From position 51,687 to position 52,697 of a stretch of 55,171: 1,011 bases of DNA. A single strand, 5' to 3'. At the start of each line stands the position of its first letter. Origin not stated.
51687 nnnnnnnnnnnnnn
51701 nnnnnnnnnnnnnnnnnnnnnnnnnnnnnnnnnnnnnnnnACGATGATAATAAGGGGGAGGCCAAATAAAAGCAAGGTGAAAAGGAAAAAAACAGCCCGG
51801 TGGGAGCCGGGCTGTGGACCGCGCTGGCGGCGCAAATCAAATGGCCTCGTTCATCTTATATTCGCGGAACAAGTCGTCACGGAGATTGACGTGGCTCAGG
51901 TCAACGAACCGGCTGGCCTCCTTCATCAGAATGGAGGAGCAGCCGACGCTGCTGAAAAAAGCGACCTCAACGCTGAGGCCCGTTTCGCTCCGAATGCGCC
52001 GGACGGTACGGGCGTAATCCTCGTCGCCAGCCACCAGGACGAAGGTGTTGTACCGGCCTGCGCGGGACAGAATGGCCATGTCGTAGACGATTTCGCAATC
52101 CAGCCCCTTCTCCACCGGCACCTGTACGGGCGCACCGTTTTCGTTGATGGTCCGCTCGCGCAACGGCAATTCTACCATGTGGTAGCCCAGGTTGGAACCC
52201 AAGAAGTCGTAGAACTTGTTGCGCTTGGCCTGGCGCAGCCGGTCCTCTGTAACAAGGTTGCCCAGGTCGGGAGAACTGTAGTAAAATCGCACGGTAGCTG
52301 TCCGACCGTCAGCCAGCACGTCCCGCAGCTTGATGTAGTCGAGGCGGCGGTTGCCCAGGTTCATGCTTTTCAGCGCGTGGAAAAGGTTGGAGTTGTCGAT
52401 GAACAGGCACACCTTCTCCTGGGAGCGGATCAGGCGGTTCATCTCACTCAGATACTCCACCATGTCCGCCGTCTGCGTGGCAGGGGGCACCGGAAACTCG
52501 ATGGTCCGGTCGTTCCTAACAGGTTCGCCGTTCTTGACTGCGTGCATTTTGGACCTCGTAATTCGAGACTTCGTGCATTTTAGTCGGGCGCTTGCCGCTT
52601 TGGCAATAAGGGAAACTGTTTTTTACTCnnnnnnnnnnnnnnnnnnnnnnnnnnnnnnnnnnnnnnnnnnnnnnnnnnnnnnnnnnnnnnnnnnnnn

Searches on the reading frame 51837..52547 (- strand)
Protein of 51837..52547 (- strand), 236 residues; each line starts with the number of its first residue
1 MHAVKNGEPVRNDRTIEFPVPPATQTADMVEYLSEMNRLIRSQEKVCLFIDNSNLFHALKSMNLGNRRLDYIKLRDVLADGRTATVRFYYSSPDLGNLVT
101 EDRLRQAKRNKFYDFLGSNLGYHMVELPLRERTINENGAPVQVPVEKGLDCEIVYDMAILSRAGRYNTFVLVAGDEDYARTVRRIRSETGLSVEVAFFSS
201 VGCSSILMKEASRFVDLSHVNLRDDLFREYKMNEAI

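Call 77: search_protein_families(library=pfam, proteins=[window:51837-52547:-], max_evalue=0.001)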
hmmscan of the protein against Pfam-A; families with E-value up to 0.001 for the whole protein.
window:51837-52547:- (236 aa): 1 family
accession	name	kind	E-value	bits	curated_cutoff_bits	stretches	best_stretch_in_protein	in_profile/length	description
PF01936.24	NYN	-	9.3e-20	72.1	24.2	1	45-217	1-144/145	NYN domain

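Call 82: search_protein_families(library=padloc, proteins=[window:51837-52547:-], max_evalue=0.001)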
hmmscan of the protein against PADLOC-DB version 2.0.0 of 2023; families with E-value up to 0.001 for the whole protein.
window:51837-52547:- (236 aa): 2 families
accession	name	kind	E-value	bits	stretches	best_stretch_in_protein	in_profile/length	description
PDLC04163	HEC-09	-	2.5e-07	28.5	1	44-228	2-185/203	-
PDLC01154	NYN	-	1.1e-06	26.3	1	31-217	132-295/310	"LabA-like protein, NYN family nuclease"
